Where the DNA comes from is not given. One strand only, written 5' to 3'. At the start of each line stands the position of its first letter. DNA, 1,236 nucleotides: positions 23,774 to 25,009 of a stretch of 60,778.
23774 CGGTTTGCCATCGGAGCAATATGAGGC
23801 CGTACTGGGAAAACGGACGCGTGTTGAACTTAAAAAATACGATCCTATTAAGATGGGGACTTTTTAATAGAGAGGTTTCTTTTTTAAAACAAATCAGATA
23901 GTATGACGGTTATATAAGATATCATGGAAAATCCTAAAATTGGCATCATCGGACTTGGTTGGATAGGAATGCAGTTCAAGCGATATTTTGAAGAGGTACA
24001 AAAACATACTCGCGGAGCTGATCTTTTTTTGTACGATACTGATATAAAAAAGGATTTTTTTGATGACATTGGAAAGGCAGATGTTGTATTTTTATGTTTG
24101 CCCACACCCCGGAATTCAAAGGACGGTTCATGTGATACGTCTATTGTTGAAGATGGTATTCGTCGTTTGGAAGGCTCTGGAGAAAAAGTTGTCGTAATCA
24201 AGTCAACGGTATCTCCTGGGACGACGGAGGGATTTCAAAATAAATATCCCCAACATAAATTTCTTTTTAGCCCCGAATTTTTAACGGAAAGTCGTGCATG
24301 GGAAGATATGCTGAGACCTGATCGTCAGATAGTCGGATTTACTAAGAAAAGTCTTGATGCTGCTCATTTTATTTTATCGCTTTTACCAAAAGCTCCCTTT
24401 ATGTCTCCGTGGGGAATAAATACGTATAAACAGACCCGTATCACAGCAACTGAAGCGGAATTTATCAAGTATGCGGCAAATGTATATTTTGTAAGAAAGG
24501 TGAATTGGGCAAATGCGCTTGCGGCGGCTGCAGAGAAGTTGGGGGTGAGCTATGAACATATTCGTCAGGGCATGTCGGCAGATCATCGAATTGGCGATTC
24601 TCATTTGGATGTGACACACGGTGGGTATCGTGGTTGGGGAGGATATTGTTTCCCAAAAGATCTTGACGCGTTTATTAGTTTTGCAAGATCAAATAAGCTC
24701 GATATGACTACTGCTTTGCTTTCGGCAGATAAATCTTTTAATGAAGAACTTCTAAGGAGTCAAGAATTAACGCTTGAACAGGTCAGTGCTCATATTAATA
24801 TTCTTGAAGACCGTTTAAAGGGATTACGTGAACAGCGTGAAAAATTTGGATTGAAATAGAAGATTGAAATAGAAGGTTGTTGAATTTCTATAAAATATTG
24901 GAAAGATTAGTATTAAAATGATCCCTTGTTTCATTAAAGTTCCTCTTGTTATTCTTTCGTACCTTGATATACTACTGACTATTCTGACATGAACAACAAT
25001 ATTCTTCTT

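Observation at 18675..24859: NeuC-NeuA-NeuB sialic-acid pathway embedded in a CPR glycan locus, with three unusual co-transcribed partners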

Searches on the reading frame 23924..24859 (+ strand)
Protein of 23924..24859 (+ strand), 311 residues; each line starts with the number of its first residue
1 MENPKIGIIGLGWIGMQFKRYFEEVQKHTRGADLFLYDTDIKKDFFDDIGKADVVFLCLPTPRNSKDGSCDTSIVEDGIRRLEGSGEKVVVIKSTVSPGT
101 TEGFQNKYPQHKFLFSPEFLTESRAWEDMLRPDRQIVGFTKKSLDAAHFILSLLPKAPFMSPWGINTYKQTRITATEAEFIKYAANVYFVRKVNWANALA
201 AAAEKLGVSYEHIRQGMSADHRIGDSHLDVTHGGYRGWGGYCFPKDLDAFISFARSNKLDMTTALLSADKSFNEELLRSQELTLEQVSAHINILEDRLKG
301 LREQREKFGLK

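Call 4: search_protein_families(library=pfam, proteins=[window:23924-24859:+], max_evalue=0.01)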
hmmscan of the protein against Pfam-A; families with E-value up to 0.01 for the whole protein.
window:23924-24859:+ (311 aa): 2 families
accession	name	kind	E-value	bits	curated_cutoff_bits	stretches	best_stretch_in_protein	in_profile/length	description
PF03721.20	UDPG_MGDP_dh_N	-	2.2e-21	76.7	27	1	42-145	67-181/187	UDP-glucose/GDP-mannose dehydrogenase family, NAD binding domain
PF00984.24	UDPG_MGDP_dh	-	2.1e-18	66.7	25.4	1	177-274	2-93/94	UDP-glucose/GDP-mannose dehydrogenase family, central domain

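Call 5: search_protein_families(library=ncbifam, proteins=[window:23924-24859:+], max_evalue=0.01)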
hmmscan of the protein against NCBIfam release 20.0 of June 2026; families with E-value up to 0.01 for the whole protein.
window:23924-24859:+ (311 aa): 5 families
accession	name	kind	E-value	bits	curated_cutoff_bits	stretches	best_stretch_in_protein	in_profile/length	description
TIGR03026.1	NDP-sugDHase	subfamily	2.6e-40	138.4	189.8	1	26-277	55-297/413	nucleotide sugar dehydrogenase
NF041297.1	UDPGDh_AglM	equivalog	1.1e-32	113.6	670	1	46-296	69-317/429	UDP-glucose 6-dehydrogenase AglM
NF011631.0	PRK15057.1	equivalog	5.6e-28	98.1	757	1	43-271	65-282/388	UDP-glucose 6-dehydrogenase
NF047673.2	TeichurnBiosyTuaD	equivalog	1.4e-24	87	700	1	43-271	69-292/439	UDP-glucose 6-dehydrogenase TuaD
NF040825.1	UDPMaNacDH_Arch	equivalog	1.2e-09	37.5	750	1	47-257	71-273/418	UDP-N-acetyl-D-mannosamine dehydrogenase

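Call 30: search_solved_structures(query=window:23924-24859:+, max_evalue=0.00001, show_alignments=1)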
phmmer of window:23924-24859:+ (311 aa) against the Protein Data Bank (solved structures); distinct sequences matched with E-value up to 0.00001: 28.
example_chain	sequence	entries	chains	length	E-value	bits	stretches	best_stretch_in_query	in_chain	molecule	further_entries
3vtf_A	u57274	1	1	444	9e-26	94.1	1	49-278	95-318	UDP-glucose 6-dehydrogenase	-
2y0e_A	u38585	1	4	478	4.3e-24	88.6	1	4-258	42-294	UDP-GLUCOSE DEHYDROGENASE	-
2y0d_A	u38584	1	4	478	4.6e-24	88.5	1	4-258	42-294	UDP-GLUCOSE DEHYDROGENASE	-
2y0c_A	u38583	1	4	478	4.6e-24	88.5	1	4-258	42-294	UDP-GLUCOSE DEHYDROGENASE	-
3phl_A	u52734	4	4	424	3.5e-23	85.6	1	44-271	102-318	UDP-glucose 6-dehydrogenase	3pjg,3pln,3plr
3pid_A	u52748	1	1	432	3.7e-23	85.5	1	44-271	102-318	UDP-glucose 6-dehydrogenase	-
3gg2_A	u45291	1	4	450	4.7e-23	85.2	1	48-268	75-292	Sugar dehydrogenase, UDP-glucose/GDP-mannose dehydrogenase family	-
4a7p_A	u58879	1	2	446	6.4e-23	84.7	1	43-261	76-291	UDP-GLUCOSE DEHYDROGENASE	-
1dli_A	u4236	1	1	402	2.9e-21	79.3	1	51-269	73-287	UDP-GLUCOSE DEHYDROGENASE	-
1dlj_A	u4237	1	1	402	7.3e-20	74.7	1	51-269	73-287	UDP-GLUCOSE DEHYDROGENASE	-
7kws_A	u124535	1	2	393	1.2e-18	70.7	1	42-252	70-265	UDP-glucose 6-dehydrogenase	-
6c58_A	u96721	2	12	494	4.6e-16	62.2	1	22-251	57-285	UDP-glucose 6-dehydrogenase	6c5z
3tdk_A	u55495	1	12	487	6.1e-16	61.8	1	22-251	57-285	UDP-glucose 6-dehydrogenase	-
3prj_A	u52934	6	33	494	6.4e-16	61.8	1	22-251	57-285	UDP-glucose 6-dehydrogenase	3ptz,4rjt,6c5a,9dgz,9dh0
5vr8_A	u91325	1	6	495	6.4e-16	61.7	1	22-251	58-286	UDP-glucose 6-dehydrogenase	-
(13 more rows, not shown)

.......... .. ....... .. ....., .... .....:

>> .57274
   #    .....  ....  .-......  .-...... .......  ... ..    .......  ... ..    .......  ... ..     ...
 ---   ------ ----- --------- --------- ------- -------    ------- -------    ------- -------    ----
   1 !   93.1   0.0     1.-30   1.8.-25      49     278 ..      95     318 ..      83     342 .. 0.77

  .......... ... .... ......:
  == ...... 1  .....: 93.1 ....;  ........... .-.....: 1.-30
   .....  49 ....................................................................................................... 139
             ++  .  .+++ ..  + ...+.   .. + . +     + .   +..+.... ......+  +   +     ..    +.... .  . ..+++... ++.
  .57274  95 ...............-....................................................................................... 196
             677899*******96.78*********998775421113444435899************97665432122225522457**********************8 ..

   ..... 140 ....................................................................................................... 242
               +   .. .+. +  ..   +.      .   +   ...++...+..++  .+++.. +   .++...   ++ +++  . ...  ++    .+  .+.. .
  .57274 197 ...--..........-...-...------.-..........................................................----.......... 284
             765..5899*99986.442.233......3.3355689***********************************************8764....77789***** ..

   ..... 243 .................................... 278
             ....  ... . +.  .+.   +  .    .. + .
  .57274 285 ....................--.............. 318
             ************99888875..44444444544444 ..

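Call 52: search_protein_representatives(protein=window:23924-24859:+)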
Query: 311 residues. Proteins with E-value up to 0.001 (for the whole library): 11095; up to 1e-10: 5251; up to 1e-30: 244. The best 150 are listed.
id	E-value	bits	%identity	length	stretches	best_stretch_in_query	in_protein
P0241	6.0e-118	410.0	66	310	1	1-299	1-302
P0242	1.7e-81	290.3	55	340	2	4-255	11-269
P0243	2.6e-76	273.3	50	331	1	3-303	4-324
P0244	7.8e-74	265.1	50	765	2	4-266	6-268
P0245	3.5e-70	253.1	53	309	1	4-295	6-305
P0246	3.9e-68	246.4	50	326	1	3-253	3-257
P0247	1.8e-67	244.2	55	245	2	3-144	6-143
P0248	9.0e-64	232.1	47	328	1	3-298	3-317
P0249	2.7e-63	230.5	48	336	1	4-258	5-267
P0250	1.3e-62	228.3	45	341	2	2-257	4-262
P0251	1.4e-61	224.9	46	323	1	1-303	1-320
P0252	3.2e-61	223.7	100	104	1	209-311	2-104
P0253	3.2e-61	223.7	57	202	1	105-293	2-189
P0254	1.4e-58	215.1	57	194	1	2-193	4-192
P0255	1.5e-58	215.0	46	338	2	3-279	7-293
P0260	4.6e-55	203.5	45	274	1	3-282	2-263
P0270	6.2e-51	189.9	42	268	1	1-253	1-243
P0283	1.3e-46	175.7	40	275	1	2-283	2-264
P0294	2.1e-43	165.2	41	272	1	5-277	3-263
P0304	2.2e-41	158.5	41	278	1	1-275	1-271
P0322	3.0e-39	151.6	40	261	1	1-260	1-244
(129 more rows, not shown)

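Call 53: list_cluster_members(proteins=[P0241, P0243, P0245, P0251, P0260, P0270, P0283, P0294, P0304, P0322])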
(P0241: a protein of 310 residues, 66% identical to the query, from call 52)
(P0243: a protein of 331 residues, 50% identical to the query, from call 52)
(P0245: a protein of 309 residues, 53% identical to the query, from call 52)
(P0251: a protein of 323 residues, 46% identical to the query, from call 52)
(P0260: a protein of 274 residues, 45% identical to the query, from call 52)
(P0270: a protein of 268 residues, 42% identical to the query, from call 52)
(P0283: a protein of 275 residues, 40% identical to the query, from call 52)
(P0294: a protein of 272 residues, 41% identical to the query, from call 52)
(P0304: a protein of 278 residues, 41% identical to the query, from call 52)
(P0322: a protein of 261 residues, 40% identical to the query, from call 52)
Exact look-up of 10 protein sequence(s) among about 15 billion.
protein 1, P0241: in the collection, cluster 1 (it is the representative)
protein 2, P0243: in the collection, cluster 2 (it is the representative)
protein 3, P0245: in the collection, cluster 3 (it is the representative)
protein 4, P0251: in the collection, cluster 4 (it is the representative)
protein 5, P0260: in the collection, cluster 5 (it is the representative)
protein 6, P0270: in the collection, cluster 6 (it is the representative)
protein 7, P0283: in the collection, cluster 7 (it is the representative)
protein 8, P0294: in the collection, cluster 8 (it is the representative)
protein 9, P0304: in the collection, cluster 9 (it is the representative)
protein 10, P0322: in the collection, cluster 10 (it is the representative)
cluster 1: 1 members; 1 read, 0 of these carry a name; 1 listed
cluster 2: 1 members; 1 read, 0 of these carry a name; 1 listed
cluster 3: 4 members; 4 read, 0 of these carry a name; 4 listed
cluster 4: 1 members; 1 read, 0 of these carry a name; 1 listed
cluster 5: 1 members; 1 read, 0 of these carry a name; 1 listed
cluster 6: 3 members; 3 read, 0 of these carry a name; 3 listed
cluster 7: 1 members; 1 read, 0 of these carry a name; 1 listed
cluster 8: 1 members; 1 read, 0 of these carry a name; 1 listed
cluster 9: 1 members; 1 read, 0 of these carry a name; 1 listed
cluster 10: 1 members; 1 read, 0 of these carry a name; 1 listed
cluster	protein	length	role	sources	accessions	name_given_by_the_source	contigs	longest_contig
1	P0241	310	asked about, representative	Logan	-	-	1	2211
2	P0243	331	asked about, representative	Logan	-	-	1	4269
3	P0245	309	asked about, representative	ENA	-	-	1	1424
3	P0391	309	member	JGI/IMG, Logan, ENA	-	-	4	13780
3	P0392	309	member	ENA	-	-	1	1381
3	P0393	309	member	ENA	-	-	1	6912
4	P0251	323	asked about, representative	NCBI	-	-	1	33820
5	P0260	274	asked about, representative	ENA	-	-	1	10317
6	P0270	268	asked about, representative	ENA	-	-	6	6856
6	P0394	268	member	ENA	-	-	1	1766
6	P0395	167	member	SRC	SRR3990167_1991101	-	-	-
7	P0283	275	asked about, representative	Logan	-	-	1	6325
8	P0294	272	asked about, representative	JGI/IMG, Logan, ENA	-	-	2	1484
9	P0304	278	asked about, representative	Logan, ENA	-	-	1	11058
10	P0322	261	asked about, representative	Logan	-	-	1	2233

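Call 54: find_encoding_contigs(protein=P0251, flank=8000, max_places=1)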
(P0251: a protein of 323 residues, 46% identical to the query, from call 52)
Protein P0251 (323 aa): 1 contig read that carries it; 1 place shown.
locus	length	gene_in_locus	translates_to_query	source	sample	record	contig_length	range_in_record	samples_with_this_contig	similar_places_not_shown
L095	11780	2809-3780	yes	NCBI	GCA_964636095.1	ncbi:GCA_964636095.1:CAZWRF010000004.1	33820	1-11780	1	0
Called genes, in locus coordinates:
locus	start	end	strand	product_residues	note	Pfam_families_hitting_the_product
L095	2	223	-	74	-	?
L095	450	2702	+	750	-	PF04932:Wzy_C, PF13181:TPR_8 (faint), PF21033:RMD1-3 (faint), PF23914:TPR_CcmH_CycH, PF12895:ANAPC3 (faint), PF13424:TPR_12 (faint), PF13414:TPR_11 (weak), PF14559:TPR_19 (weak), +4 more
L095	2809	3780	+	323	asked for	PF03721:UDPG_MGDP_dh_N, PF00984:UDPG_MGDP_dh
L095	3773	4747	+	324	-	PF00106:adh_short (weak), PF01073:3Beta_HSD, PF01370:Epimerase, PF02719:Polysacc_synt_2, PF04321:RmlD_sub_bind, PF16363:GDP_Man_Dehyd, PF07993:NAD_binding_4 (weak), PF02719:Polysacc_synt_2 (weak), +1 more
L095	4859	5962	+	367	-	PF13439:Glyco_transf_4, PF13579:Glyco_trans_4_4 (weak), PF00534:Glycos_transf_1, PF13692:Glyco_trans_1_4, PF20706:GT4-conflict (weak), PF13524:Glyco_trans_1_2 (weak)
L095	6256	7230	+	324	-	PF01565:FAD_binding_4, PF02873:MurB_C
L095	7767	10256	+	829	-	PF07517:SecA_DEAD, PF01043:SecA_PP_bind, PF21090:P-loop_SecA, PF07516:SecA_SW, PF02810:SEC-C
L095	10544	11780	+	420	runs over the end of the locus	-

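Call 67: find_encoding_contigs(protein=P0260, flank=6000, max_places=1)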
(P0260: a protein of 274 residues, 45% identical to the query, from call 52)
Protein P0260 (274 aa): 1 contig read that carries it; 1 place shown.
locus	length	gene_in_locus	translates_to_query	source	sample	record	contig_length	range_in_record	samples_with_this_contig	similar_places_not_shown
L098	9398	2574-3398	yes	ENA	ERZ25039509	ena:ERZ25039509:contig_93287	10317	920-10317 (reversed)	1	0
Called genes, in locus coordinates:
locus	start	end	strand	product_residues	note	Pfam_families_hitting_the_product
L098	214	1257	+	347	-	PF07143:AttH, PF17186:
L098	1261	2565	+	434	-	-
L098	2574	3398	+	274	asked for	PF03721:UDPG_MGDP_dh_N, PF00984:UDPG_MGDP_dh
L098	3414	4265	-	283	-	-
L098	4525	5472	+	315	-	PF00535:Glycos_transf_2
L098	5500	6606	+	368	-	PF13439:Glyco_transf_4, PF20706:GT4-conflict, PF00534:Glycos_transf_1, PF13692:Glyco_trans_1_4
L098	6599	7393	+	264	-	PF00535:Glycos_transf_2, PF10111:Glyco_tranf_2_2, PF13641:Glyco_tranf_2_3 (faint)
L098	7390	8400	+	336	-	PF00535:Glycos_transf_2, PF10111:Glyco_tranf_2_2 (faint), PF13641:Glyco_tranf_2_3 (weak), PF13712:Glyco_tranf_2_5 (weak)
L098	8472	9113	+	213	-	PF05175:MTS (faint), PF06325:PrmA (weak), PF13489:Methyltransf_23, PF07021:MetW, PF13847:Methyltransf_31, PF08241:Methyltransf_11, PF08242:Methyltransf_12, PF13649:Methyltransf_25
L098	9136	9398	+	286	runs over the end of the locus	PF00535:Glycos_transf_2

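Call 68: find_encoding_contigs(protein=P0304, flank=6000, max_places=1)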
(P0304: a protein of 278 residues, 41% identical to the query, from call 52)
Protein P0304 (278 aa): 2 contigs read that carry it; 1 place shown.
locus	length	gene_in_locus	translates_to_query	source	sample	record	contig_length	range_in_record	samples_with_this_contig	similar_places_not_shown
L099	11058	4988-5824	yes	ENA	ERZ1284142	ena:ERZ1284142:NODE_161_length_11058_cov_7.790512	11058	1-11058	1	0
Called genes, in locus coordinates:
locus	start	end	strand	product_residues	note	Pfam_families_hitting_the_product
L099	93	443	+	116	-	-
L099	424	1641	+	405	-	PF01041:DegT_DnrJ_EryC1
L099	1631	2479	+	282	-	PF00106:adh_short (weak), PF01073:3Beta_HSD, PF01370:Epimerase, PF02719:Polysacc_synt_2, PF04321:RmlD_sub_bind, PF07993:NAD_binding_4 (faint), PF08659:KR, PF16363:GDP_Man_Dehyd, +1 more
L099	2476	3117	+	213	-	PF13649:Methyltransf_25, PF13847:Methyltransf_31, PF08241:Methyltransf_11, PF08242:Methyltransf_12 (weak)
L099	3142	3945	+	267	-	-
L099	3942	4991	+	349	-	-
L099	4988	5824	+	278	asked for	PF03721:UDPG_MGDP_dh_N, PF00984:UDPG_MGDP_dh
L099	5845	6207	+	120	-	-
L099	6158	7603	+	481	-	PF04466:Terminase_3, PF03237:Terminase_6N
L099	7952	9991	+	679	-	-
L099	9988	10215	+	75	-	-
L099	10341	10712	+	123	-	-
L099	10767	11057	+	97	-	?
